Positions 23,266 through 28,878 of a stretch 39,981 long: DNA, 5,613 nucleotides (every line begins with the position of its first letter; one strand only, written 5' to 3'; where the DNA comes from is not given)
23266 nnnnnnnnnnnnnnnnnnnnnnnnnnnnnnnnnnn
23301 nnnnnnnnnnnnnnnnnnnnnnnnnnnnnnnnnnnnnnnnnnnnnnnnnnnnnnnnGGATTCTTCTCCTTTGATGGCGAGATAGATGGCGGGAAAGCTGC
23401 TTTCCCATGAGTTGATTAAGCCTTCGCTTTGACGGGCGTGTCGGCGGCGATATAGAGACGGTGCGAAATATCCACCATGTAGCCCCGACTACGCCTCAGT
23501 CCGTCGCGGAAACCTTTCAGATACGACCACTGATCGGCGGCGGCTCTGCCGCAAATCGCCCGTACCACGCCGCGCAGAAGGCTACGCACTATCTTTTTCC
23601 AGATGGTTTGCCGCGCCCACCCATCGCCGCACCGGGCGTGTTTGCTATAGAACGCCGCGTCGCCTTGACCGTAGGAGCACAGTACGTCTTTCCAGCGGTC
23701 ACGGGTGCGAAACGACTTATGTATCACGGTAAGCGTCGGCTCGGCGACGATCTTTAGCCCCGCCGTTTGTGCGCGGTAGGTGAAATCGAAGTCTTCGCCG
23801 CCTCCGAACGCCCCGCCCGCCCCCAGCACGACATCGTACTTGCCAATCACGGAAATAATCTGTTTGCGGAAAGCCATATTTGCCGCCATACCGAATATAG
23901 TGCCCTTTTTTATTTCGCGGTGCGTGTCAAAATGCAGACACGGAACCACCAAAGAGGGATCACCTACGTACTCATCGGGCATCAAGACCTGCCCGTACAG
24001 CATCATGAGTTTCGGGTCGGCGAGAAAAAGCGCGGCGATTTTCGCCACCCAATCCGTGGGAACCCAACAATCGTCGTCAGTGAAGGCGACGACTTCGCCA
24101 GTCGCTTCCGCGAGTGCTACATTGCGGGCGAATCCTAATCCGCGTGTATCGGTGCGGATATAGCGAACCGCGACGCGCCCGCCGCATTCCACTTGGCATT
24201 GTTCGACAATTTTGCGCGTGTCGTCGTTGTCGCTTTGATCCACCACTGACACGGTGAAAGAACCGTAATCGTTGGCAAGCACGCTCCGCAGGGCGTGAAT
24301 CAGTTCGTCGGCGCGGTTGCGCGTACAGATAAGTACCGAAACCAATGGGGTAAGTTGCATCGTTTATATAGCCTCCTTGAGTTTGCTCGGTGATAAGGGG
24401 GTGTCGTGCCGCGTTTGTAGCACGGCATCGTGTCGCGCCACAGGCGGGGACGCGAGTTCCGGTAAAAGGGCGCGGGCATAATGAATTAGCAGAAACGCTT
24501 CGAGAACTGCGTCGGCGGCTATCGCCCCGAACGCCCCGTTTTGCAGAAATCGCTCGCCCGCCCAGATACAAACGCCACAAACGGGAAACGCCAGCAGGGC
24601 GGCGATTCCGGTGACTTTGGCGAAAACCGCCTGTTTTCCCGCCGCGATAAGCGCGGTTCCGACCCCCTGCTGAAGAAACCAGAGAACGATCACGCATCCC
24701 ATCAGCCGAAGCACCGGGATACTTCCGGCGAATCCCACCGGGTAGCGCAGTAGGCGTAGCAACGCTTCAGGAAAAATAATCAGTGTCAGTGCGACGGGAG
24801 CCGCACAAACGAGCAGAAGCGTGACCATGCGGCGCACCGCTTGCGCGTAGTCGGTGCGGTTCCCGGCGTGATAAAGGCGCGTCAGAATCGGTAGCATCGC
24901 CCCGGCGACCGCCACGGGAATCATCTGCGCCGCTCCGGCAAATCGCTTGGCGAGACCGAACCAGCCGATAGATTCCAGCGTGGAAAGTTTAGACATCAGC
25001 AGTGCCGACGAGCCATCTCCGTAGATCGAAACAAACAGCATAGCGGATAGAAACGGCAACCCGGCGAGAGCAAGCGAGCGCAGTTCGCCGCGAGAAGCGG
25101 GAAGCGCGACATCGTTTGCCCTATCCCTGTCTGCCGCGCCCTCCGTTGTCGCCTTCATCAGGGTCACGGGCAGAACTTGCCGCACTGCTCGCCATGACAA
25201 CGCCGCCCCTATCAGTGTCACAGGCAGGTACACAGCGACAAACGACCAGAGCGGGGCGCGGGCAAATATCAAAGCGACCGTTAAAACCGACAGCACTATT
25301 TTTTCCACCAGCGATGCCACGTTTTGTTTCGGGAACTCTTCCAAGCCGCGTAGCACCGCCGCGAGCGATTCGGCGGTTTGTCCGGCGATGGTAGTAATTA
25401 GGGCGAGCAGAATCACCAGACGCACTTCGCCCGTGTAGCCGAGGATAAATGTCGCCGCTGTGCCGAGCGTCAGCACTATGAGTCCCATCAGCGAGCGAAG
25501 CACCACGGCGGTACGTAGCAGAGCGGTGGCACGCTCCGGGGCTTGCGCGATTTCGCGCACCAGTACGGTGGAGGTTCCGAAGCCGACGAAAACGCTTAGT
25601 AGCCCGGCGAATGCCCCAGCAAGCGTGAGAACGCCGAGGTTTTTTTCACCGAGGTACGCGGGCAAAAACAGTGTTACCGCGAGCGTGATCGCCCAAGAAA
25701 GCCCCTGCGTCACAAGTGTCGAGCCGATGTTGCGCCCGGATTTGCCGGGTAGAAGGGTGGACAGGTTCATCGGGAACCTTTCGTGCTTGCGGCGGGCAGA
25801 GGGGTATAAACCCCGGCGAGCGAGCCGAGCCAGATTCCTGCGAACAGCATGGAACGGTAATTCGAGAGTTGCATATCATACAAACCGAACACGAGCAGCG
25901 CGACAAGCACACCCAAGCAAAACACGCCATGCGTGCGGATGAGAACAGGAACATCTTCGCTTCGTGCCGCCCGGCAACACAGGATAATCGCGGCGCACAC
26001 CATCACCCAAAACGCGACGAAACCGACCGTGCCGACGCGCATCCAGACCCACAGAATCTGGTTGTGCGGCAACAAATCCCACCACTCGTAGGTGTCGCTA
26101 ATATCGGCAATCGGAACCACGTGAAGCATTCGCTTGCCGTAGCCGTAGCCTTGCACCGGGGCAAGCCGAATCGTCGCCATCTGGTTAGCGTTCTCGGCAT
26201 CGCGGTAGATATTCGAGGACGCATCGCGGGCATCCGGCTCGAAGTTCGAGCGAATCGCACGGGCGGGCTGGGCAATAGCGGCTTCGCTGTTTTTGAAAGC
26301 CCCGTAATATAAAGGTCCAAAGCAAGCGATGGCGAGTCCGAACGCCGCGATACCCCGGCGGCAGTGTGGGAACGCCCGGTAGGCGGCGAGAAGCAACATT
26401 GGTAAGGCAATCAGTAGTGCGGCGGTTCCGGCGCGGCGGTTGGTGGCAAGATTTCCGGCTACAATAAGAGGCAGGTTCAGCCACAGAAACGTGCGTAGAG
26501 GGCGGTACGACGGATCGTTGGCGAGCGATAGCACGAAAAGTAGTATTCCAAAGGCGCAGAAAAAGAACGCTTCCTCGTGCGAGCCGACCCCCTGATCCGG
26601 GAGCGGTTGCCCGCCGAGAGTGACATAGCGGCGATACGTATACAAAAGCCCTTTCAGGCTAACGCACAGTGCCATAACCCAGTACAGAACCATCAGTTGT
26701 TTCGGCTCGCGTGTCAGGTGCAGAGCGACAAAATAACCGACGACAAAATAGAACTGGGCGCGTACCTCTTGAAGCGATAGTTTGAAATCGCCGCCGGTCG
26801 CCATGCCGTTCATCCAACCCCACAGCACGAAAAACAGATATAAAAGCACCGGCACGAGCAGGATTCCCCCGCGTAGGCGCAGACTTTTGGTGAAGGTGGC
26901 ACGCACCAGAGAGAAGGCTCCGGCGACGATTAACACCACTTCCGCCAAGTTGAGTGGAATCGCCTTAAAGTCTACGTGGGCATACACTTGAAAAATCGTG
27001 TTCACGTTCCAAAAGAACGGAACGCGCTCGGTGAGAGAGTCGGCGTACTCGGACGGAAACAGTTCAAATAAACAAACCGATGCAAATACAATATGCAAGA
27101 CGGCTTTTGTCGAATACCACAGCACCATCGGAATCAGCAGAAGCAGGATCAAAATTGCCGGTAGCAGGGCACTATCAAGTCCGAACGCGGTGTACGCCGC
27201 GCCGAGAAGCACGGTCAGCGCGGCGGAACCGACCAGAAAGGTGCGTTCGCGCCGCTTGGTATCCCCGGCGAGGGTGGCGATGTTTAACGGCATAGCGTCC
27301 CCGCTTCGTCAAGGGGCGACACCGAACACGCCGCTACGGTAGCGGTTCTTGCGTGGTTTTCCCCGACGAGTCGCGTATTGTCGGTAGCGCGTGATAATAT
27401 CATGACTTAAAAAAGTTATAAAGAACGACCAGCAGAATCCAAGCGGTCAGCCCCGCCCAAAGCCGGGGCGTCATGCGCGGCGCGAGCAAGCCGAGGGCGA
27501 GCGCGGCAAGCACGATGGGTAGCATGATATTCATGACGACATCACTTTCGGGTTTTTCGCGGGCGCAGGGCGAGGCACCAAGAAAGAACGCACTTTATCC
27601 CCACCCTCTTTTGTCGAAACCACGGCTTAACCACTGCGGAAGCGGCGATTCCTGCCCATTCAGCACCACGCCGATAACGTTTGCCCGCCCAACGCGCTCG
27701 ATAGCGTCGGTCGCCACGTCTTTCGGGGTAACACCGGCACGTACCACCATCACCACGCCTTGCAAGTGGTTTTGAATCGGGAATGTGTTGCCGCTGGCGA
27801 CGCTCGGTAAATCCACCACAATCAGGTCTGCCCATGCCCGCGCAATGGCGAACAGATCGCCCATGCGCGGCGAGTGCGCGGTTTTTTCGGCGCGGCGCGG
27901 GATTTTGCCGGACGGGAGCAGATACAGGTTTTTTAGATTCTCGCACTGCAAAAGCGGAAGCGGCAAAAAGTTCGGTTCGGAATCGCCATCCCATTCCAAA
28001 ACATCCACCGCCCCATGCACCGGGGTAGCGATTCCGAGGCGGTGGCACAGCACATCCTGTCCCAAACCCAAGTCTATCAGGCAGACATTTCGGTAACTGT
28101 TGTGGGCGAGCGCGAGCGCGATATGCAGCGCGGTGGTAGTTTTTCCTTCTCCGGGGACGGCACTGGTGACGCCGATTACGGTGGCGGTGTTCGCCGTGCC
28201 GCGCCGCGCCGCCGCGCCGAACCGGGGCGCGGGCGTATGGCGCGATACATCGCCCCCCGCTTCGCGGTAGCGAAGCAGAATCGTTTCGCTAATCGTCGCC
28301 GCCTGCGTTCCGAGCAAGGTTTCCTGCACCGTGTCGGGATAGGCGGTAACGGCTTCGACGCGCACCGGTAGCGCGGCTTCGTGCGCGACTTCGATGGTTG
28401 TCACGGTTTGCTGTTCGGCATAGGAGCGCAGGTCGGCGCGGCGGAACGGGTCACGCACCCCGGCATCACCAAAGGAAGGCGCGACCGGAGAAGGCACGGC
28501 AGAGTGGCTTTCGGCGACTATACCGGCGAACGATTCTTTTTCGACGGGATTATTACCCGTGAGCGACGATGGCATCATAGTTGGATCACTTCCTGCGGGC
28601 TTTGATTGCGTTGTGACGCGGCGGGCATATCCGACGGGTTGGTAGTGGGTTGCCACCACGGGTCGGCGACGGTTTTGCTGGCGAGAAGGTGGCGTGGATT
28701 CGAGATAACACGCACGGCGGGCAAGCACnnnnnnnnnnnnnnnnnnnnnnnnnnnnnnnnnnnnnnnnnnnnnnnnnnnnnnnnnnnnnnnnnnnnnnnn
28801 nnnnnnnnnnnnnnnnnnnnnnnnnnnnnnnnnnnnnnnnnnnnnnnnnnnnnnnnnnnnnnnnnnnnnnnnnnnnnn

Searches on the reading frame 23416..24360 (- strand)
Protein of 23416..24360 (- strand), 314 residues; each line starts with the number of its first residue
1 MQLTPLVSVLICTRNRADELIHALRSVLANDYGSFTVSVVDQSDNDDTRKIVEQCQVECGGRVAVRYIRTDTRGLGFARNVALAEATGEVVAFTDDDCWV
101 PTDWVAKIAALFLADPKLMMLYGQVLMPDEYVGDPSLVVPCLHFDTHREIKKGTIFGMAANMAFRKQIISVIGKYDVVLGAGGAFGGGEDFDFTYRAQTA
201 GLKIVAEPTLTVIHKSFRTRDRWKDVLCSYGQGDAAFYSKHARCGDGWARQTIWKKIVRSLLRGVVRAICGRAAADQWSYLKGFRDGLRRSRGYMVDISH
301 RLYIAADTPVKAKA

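Call 13: search_protein_families(library=pfam, proteins=[window:23416-24360:-], max_evalue=0.001)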
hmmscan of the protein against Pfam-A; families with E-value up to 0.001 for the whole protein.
window:23416-24360:- (314 aa): 3 families
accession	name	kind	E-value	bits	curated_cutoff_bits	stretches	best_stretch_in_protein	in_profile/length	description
PF00535.33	Glycos_transf_2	-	5.3e-25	88.7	23.3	1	8-170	1-165/168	Glycosyl transferase family 2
PF13641.12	Glyco_tranf_2_3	-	1.1e-12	48.9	27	1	7-215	3-212/230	Glycosyltransferase like family 2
PF10111.15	Glyco_tranf_2_2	-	1.9e-06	28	27.3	1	8-111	1-105/276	Glycosyltransferase like family 2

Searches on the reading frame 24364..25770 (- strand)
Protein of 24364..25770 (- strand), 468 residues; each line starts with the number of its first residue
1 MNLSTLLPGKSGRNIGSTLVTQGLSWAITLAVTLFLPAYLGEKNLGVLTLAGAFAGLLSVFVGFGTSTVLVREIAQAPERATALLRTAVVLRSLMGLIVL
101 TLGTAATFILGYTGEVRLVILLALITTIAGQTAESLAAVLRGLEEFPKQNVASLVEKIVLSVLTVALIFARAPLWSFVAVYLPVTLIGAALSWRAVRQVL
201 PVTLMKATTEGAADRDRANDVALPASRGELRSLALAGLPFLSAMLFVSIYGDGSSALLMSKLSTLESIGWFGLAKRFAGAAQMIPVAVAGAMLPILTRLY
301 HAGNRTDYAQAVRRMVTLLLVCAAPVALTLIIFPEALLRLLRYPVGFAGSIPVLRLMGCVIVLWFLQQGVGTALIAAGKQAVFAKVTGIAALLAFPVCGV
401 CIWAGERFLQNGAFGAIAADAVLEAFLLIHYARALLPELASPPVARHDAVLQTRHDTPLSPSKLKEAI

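Call 14: search_protein_families(library=pfam, proteins=[window:24364-25770:-], max_evalue=0.001)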
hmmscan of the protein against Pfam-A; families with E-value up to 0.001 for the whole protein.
window:24364-25770:- (468 aa): 3 families
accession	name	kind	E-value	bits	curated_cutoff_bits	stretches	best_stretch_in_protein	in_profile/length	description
PF01943.22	Polysacc_synt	-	6.8e-17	62.2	28.2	1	12-299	2-273/274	Polysaccharide biosynthesis protein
PF01554.23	MatE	-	3.1e-09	37.2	24.9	1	256-398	17-159/161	MatE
PF13440.11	Polysacc_synt_3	-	5.7e-08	32.8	23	1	42-200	8-165/293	Polysaccharide biosynthesis protein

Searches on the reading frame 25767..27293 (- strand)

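Call 14: search_protein_families(library=pfam, proteins=[window:25767-27293:-], max_evalue=0.001)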
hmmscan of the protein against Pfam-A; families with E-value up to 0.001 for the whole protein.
window:25767-27293:- (508 aa): 1 family
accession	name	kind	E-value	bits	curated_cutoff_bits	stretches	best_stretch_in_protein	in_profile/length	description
PF04932.20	Wzy_C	-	6.9e-09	36.1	31.7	1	277-428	6-148/149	O-Antigen ligase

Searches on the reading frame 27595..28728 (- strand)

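Call 14: search_protein_families(library=pfam, proteins=[window:27595-28728:-], max_evalue=0.001)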
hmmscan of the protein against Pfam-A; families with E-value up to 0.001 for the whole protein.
window:27595-28728:- (377 aa): 2 families
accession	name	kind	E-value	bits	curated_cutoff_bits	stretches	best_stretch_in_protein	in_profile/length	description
PF10609.15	ParA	-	0.00057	19.8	27.1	0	182-221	3-41/246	NUBPL iron-transfer P-loop NTPase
PF01656.29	CbiA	-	0.00074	19.9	25.4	0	190-226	6-41/125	CobQ/CobB/MinD/ParA nucleotide binding domain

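Call 68: search_protein_families(library=ncbifam, proteins=[window:27595-28728:-], max_evalue=0.001)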
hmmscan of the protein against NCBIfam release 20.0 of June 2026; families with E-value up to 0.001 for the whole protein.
window:27595-28728:- (377 aa): 9 families
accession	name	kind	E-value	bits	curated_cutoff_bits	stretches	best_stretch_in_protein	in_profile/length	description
TIGR03018.1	pepcterm_TyrKin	hypoth_equivalog_domain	2.7e-22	79.1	230.65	1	178-357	31-207/207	XrtA-associated tyrosine autokinase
TIGR01007.1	eps_fam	subfamily_domain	2.3e-14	53.4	108.05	1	182-360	17-191/204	polysaccharide biosynthesis tyrosine autokinase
TIGR01005.1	eps_transp_fam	subfamily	2.2e-08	32.8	411.7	1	181-358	546-717/754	exopolysaccharide transport protein family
TIGR01968.1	minD_bact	equivalog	8e-08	31.9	212.9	1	183-328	2-140/261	septum site-determining protein MinD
NF008568.0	PRK11519.1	equivalog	8.8e-07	27.5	1068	1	183-357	527-696/720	tyrosine-protein kinase Wzc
TIGR03815.1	CpaE_hom_Actino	equivalog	8.3e-06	25.2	154.45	1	176-355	105-279/340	septum site-determining protein Ssd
TIGR03029.1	EpsG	equivalog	2.1e-05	23.9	313.8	1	182-357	103-273/274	chain length determinant protein tyrosine kinase EpsG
NF007350.0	PRK09841.1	equivalog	3.3e-05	22.2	1248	1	182-358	531-702/726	tyrosine-protein kinase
TIGR03371.1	cellulose_yhjQ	equivalog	0.00011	21.8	157.85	1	183-332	2-147/246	cellulose biosynthesis protein BcsQ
